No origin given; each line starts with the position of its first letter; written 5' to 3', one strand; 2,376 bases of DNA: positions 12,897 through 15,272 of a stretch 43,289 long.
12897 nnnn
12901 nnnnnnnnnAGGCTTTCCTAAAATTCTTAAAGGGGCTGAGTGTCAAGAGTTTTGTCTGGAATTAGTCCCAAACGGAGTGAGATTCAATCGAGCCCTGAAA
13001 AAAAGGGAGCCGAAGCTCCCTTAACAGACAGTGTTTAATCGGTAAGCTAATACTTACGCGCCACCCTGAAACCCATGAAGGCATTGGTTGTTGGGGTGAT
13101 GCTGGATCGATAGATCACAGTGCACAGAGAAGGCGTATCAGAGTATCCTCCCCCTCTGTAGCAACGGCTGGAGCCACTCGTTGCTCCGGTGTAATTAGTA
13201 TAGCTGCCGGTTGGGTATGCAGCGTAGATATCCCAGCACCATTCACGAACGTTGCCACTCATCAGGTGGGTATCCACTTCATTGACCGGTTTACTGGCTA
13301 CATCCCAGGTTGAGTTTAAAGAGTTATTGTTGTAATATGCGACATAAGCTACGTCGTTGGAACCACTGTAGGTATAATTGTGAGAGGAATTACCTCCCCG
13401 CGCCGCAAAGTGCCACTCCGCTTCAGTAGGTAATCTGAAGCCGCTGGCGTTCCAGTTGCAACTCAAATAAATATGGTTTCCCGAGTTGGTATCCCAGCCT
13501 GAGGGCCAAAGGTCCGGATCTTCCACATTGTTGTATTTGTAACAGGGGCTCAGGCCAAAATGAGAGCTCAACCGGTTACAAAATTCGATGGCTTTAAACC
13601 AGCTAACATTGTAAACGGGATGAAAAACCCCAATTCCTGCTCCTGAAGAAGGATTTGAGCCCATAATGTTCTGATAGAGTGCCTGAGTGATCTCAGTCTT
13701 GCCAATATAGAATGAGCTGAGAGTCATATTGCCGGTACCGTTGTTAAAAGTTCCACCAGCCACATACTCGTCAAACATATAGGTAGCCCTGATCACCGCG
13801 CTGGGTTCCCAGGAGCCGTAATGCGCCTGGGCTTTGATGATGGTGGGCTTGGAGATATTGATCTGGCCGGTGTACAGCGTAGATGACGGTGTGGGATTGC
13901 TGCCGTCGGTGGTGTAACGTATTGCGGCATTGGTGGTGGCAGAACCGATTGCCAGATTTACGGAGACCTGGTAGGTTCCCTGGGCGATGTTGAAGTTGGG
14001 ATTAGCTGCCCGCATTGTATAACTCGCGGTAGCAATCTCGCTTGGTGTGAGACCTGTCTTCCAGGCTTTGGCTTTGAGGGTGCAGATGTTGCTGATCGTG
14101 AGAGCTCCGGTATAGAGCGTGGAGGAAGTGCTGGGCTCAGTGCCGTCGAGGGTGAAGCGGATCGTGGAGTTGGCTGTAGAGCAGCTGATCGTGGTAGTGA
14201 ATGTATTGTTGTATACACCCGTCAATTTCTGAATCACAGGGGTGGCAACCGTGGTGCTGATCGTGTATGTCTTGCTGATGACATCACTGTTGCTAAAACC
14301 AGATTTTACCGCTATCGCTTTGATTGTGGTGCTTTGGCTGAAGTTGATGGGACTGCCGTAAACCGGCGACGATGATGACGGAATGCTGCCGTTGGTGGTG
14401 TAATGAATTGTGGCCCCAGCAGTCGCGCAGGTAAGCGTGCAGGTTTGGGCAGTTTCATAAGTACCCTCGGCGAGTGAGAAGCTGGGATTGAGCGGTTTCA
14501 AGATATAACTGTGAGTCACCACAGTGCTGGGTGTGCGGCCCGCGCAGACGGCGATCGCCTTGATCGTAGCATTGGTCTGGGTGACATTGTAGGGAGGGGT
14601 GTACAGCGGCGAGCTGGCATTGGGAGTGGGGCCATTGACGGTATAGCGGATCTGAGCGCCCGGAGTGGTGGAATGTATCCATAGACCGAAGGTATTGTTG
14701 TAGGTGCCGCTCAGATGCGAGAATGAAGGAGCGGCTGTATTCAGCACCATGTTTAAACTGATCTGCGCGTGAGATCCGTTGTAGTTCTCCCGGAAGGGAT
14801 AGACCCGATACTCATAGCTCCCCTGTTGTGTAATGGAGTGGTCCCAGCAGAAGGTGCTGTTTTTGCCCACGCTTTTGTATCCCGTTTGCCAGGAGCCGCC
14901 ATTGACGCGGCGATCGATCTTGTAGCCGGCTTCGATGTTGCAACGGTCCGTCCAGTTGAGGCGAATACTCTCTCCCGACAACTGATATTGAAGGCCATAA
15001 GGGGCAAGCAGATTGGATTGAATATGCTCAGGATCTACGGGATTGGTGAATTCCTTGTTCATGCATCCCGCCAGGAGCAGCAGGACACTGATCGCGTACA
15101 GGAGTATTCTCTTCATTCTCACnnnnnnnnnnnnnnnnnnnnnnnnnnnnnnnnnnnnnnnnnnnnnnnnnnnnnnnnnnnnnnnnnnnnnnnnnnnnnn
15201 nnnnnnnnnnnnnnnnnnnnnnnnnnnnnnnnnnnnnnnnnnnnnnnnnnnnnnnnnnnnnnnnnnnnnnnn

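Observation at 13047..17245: Self-contained, translationally coupled exported module: a caspase-PEGA-TM protein plus an FGE-fold/CHB_HEX-repeat lipoprotein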

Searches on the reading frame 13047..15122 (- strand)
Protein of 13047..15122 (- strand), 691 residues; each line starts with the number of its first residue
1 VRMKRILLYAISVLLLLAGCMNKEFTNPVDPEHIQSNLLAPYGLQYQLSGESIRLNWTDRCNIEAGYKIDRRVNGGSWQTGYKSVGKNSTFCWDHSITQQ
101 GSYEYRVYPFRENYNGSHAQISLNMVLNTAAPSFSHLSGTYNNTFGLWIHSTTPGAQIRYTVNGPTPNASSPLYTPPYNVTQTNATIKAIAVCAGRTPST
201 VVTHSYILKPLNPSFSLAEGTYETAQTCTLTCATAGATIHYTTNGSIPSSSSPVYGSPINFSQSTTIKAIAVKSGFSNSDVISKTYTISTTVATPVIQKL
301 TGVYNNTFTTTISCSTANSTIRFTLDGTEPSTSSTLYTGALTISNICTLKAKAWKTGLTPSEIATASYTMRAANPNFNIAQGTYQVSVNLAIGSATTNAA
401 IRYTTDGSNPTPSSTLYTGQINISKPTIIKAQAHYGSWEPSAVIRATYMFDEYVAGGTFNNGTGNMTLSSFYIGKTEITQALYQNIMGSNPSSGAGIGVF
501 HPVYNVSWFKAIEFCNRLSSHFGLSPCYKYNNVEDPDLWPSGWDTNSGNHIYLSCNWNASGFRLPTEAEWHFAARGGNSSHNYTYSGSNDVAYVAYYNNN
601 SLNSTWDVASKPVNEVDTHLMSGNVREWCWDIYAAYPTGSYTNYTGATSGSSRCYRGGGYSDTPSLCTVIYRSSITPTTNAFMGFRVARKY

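Call 3: search_protein_families(library=pfam, proteins=[window:13047-15122:-], max_evalue=0.1)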
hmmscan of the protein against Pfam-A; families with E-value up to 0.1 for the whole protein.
window:13047-15122:- (691 aa): 4 families
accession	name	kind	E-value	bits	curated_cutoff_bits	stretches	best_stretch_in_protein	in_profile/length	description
PF13290.12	CHB_HEX_C_1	-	3.9e-68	225.8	22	4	218-282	2-66/67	Chitobiase/beta-hexosaminidase C-terminal domain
PF13287.12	Fn3_assoc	-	4.9e-58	193.5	23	4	229-286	2-59/59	Fn3 associated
PF03781.23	FGE-sulfatase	-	7.8e-32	111.4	23.3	1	464-689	30-255/255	Sulfatase-modifying factor enzyme 1-like domain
PF08139.17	LPAM_1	-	0.049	14.5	20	1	3-20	1-17/18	Prokaryotic membrane lipoprotein lipid attachment site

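Call 7: search_protein_families(library=ncbifam, proteins=[window:13047-15122:-], max_evalue=0.1)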
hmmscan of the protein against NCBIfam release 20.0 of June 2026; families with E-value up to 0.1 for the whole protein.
window:13047-15122:- (691 aa): 7 families
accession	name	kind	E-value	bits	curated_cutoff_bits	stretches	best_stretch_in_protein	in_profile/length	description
TIGR02171.1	Fb_sc_TIGR02171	subfamily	3.7e-21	74.9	544.35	1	470-688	72-280/912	TIGR02171 family lipoprotein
TIGR03525.2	GldK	equivalog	7.7e-13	48.5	350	1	543-691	236-407/408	T9SS ring complex lipoprotein PorK/GldK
TIGR03440.2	egtB_TIGR03440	equivalog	7.5e-09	35.2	360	1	560-688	291-413/413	ergothioneine biosynthesis protein EgtB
NF042962.1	DUF499_antiphage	equivalog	2.4e-08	32.4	1200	0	395-435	849-889/1025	anti-phage-associated DUF499 domain-containing protein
NF041186.1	SenA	equivalog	2e-07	30.7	420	1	555-688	285-381/382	selenoneine synthase SenA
TIGR03530.1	GldJ_short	equivalog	0.00015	20.8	382.9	0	500-575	159-223/396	gliding motility lipoprotein GldJ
TIGR03524.1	GldJ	equivalog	0.00022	20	458.2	1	561-593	263-296/559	gliding motility lipoprotein GldJ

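Call 8: search_protein_families(library=padloc, proteins=[window:13047-15122:-], max_evalue=0.1)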
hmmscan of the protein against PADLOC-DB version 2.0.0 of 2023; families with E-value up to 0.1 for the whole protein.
window:13047-15122:- (691 aa): 1 family
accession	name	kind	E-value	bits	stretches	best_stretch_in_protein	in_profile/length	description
PDLC02192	DUF499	-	5e-06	22.6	0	152-196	846-889/1022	-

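Call 21: find_homologous_proteins(query=window:13047-15116:-, max_evalue=0.00001)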
Query window:13047-15116:- (689 aa): 1727 proteins with E <= 0.00001 among 8000 candidates; the best 120 are listed.
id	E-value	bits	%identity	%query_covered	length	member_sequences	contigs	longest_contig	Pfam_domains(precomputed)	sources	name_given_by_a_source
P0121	0.0e+0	1569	99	100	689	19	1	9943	PF13287.13,PF13290.14,PF03781.23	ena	-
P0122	4.2e-236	804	45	46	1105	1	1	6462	PF13287.13,PF13290.14,PF03781.23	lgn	-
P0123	3.3e-209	715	47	50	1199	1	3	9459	PF13287.13,PF13290.14,PF03781.23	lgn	-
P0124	6.4e-207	708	35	81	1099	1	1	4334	PF13287.13,PF13290.14,PF03781.23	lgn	-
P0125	1.9e-204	699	45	81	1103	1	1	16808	PF13287.13,PF13290.14,PF03781.23,PF03174.20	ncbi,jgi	jgi:formylglycine-generating enzyme required for sulfatase activity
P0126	2.4e-188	646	45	85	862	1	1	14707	PF13287.13,PF13290.14,PF03781.23,PF03174.20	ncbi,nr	ncbi:MAG: chitobiase/beta-hexosaminidase C-terminal domain-containing protein [Candidatus Cloacimone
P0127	2.5e-177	610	41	46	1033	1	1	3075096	PF13287.13,PF13290.14,PF03781.23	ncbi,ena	-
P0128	2.7e-170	587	39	46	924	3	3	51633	PF06691.17,PF13287.13,PF13290.14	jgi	jgi:hypothetical protein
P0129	1.7e-169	584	41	100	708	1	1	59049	PF13287.13,PF13290.14,PF03781.23,PF00041.28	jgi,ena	-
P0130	3.9e-169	583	45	95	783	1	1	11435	PF13287.13,PF13290.14,PF03781.23,PF03174.20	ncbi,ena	-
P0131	9.9e-165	568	48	46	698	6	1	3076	PF13287.13,PF13290.14,PF03781.23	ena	-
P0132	6.0e-161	556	34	63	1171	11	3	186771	PF13287.13,PF18962.8,PF13290.14,PF13860.13,PF03174.20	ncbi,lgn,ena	-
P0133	7.9e-160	552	48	58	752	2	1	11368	PF13287.13,PF13290.14,PF03781.23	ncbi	-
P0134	8.6e-155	535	38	46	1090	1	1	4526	PF13287.13,PF13290.14,PF03781.23,PF03174.20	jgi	-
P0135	1.0e-154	535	43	81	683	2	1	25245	PF13287.13,PF13290.14,PF03781.23,PF03174.20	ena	-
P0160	3.3e-129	451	40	84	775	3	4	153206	PF13287.13,PF13290.14,PF03781.23,PF03174.20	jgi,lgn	jgi:formylglycine-generating enzyme required for sulfatase activity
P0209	1.3e-103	366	42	69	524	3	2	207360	PF13287.13,PF13290.14,PF03781.23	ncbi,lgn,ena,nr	ncbi:MAG: hypothetical protein CVU50_01475 [Candidatus Cloacimonetes bacterium HGW-Cloacimonetes-3]|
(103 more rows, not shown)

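Call 34: list_cluster_members(proteins=[window:13047-15116:-, window:15119-17245:-])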
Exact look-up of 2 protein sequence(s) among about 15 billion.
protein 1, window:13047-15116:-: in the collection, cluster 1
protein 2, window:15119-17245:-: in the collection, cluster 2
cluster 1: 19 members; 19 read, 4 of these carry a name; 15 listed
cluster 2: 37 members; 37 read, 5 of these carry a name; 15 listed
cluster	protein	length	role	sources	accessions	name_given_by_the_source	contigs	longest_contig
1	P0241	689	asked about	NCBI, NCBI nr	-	-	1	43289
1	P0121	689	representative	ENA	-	-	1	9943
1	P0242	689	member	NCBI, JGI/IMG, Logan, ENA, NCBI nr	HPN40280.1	MAG TPA: chitobiase/beta-hexosaminidase C-terminal domain-containing protein [Candidatus ... | chitobiase/beta-hexosaminidase C-terminal domain-containing protein [Candidatus ...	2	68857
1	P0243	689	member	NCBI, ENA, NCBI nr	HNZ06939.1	MAG TPA: chitobiase/beta-hexosaminidase C-terminal domain-containing protein [Candidatus ... | chitobiase/beta-hexosaminidase C-terminal domain-containing protein [Candidatus ...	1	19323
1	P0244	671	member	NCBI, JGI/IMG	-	hypothetical protein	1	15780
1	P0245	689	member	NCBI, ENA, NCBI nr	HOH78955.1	MAG TPA: chitobiase/beta-hexosaminidase C-terminal domain-containing protein [Candidatus ... | chitobiase/beta-hexosaminidase C-terminal domain-containing protein [Candidatus ...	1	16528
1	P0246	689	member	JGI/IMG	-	-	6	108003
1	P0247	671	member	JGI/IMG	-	-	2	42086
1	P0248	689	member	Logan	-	-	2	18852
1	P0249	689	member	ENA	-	-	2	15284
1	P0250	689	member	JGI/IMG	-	-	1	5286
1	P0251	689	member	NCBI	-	-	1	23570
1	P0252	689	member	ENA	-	-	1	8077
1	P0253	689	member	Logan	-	-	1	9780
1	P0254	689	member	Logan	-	-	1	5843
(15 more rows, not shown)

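Call 49: find_encoding_contigs(protein=P0129, flank=5000, max_places=2)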
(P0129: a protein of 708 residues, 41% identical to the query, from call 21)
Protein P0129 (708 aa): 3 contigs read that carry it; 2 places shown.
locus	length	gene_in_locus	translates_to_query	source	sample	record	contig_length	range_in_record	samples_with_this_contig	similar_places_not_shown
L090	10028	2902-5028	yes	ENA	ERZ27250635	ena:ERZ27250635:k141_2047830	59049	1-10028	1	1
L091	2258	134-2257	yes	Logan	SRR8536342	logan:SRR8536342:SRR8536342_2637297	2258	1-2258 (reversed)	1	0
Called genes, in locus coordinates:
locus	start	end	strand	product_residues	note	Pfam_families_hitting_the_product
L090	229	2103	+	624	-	PF02169:LPP20 (weak)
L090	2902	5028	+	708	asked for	PF00041:fn3 (weak), PF13290:CHB_HEX_C_1, PF13287:Fn3_assoc, PF13290:CHB_HEX_C_1, PF13287:Fn3_assoc, PF13290:CHB_HEX_C_1, PF03781:FGE-sulfatase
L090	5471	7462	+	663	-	PF13620:CarboxypepD_reg (faint), PF08308:PEGA, PF22820:TcaA_3rd_4th (faint), PF08308:PEGA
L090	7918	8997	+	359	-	PF00871:Acetate_kinase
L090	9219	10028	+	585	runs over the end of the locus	PF03415:Peptidase_C11, PF18962:Por_Secre_tail (weak)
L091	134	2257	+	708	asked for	PF00041:fn3 (weak), PF13290:CHB_HEX_C_1, PF13287:Fn3_assoc, PF13290:CHB_HEX_C_1, PF13287:Fn3_assoc, PF13290:CHB_HEX_C_1, PF03781:FGE-sulfatase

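Call 50: find_encoding_contigs(protein=P0126, flank=5000, max_places=2)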
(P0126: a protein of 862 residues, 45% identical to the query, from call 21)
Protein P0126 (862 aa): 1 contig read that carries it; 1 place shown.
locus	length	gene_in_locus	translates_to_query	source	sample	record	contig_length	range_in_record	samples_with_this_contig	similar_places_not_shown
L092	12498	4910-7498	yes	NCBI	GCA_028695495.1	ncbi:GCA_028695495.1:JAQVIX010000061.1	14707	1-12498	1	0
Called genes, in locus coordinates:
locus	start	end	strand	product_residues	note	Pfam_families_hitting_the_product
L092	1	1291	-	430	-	PF00361:Proton_antipo_M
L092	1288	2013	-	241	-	PF01058:Oxidored_q6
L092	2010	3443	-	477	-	PF00329:Complex1_30kDa (weak), PF00346:Complex1_49kDa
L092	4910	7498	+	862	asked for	PF13287:Fn3_assoc, PF13290:CHB_HEX_C_1, PF13287:Fn3_assoc, PF13290:CHB_HEX_C_1, PF13287:Fn3_assoc, PF13290:CHB_HEX_C_1, PF13287:Fn3_assoc, PF13290:CHB_HEX_C_1, +4 more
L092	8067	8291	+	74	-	-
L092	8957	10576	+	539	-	PF00171:Aldedh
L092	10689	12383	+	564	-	PF02690:Na_Pi_cotrans, PF01895:PhoU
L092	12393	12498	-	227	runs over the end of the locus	-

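Call 61: predict_structure(alignment_id=A4)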
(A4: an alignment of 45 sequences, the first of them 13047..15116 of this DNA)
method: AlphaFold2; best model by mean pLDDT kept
length: 689 residues; sequences in the alignment: 45
mean_pLDDT: 86.7   pTM: 0.59
mean pLDDT of the five models: 86.7, 84.9, 84.7, 84.6, 84.2
residues with pLDDT >= 90: 493; 70-90: 85; 50-70: 47; < 50: 64
segments of 3 or more residues with pLDDT < 50: 20-26, 65-103, 107-115, 118-122
pLDDT, mean of each block of 10 residues (from residue 1): 80 69 46 63 59 61 48 43 39 43 47 48 73 95 94 94 93 92 95 92 96 93 92 96 94 95 96 95 90 95 94 94 97 97 96 93 97 94 89 95 91 95 91 94 92 91 94 95 95 92 98 95 95 96 94 95 96 85 93 95 94 93 96 90 91 95 95 96 95
secondary structure, 60 per line:
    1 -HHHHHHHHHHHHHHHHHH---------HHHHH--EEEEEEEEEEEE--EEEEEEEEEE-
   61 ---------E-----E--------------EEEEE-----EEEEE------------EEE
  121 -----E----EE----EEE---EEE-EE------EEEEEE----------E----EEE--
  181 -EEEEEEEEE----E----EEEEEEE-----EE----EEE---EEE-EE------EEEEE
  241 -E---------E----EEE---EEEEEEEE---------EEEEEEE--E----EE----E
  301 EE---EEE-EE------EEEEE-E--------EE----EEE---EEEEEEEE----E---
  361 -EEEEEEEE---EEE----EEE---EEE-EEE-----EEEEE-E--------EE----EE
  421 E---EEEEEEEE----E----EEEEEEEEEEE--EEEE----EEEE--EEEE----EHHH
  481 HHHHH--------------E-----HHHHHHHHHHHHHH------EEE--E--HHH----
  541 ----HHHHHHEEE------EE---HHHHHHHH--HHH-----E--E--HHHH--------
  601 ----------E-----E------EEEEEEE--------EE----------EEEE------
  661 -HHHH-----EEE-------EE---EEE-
elements in order (helices of 4 or more, strands of 3 or more residues): H2-19 H29-33 E36-47 E50-59 E91-95 E101-105 E118-120 E137-139 E143-145 E155-160 E176-178 E182-190 E200-206 E218-220 E224-226 E236-240 E257-259 E263-270 E280-286 E300-302 E306-308 E318-322 E339-341 E345-352 E362-369 E373-375 E380-382 E386-388 E390-392 E398-402 E419-421 E425-432 E442-452 E455-458 E463-466 E469-472 H478-485 H506-519 E526-528 H545-550 E551-553 H565-572 H589-592 E624-630 E651-654 H662-665 E671-673 E686-688

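Call 65: fold_search(model_id=the predicted structure, library=pdb)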
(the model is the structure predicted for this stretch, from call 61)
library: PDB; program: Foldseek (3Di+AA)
matches with E <= 10: 1233; with E <= 0.001: 326
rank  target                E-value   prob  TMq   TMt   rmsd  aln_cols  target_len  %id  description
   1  2y3c                  5.3e-19  1.00  0.32  0.76   3.9       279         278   34  Treponema denticola variable protein 1 (released 2011-08-31)
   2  5aoh_B                6.8e-15  1.00  0.29  0.72   3.8       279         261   29  Crystal Structure of CarF (released 2017-01-25)
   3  5aoh_A                2.4e-14  1.00  0.29  0.74   2.9       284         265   29  Crystal Structure of CarF (released 2017-01-25)
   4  4yfg_A                3.6e-12  1.00  0.13  0.16  22.9       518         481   12  Crystal structure of PTP delta meA3/meB minus variant Ig1-Fn1 (released 2015-05-06)
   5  9fls_A                4.2e-12  1.00  0.13  0.23  27.1       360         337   14  CryoEM structure of the fragment-3 (2061-2397) in the grappling hook protein A (GhpA) in the bacterium Aureispira sp.  (released 2024-10-16)
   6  4yfd_A                4.2e-12  1.00  0.15  0.19  27.0       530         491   12  Crystal structure PTP delta Ig1-Fn2 in complex with IL-1RAcP (released 2015-05-06)
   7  1y1g_X                4.9e-12  1.00  0.25  0.61   5.5       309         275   19  Human formylglycine generating enzyme, double sulfonic acid form (released 2005-05-31)
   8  2q17_E                5.4e-12  1.00  0.25  0.58   4.7       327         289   20  Formylglycine Generating Enzyme from Streptomyces coelicolor (released 2008-04-01)
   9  1y1h_X                5.7e-12  1.00  0.25  0.61   5.5       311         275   19  human formylglycine generating enzyme, oxidised Cys refined as hydroperoxide (released 2005-05-31)
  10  2q17_C                6.4e-12  1.00  0.25  0.58   4.7       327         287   20  Formylglycine Generating Enzyme from Streptomyces coelicolor (released 2008-04-01)
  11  5ssy                  7.1e-12  1.00  0.25  0.60   5.5       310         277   19  Crystal Structure of human formylglycine generating enzyme (released 2023-08-23)
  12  2q17_A                8.3e-12  1.00  0.25  0.58   4.8       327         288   20  Formylglycine Generating Enzyme from Streptomyces coelicolor (released 2008-04-01)
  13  2aft_X                8.7e-12  1.00  0.25  0.61   5.5       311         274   19  Formylglycine generating enzyme C336S mutant (released 2005-12-13)
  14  1y1j_X                8.7e-12  1.00  0.25  0.61   5.5       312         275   19  human formylglycine generating enzyme, sulfonic acid/desulfurated form (released 2005-05-31)
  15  1z70_X                9.7e-12  1.00  0.26  0.62   5.1       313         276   19  1.15A resolution structure of the formylglycine generating enzyme FGE (released 2005-07-22)
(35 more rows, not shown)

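Call 83: find_encoding_contigs(protein=P0209, flank=8000, max_places=1)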
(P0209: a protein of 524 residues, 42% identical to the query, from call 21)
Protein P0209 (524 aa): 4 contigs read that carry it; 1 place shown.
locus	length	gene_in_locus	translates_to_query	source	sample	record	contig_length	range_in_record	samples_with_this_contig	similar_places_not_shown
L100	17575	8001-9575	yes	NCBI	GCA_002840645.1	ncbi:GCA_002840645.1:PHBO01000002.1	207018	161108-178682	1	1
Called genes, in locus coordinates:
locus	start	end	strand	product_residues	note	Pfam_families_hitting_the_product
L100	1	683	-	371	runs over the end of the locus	-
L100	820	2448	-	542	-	PF05496:RuvB_N (weak), PF00004:AAA, PF17862:AAA_lid_3 (weak)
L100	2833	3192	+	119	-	PF22747:Zn_ribbon_DUF2089, PF09862:DUF2089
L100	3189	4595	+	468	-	PF13349:DUF4097, PF22746:SHOCT-like_DUF2089-C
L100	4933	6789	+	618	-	PF11551:Omp28 (faint), PF13860:FlgD_ig, PF18962:Por_Secre_tail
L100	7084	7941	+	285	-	-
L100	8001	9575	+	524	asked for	PF13287:Fn3_assoc, PF13290:CHB_HEX_C_1, PF13287:Fn3_assoc, PF13290:CHB_HEX_C_1, PF13287:Fn3_assoc, PF13290:CHB_HEX_C_1, PF03781:FGE-sulfatase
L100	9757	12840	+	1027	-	PF00583:Acetyltransf_1, PF13673:Acetyltransf_10, PF13508:Acetyltransf_7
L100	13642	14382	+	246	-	-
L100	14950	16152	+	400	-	PF00579:tRNA-synt_1b, PF22421:SYY_C-terminal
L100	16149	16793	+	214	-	PF02163:Peptidase_M50 (weak)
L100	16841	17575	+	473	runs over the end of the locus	PF03951:Gln-synt_N, PF00120:Gln-synt_C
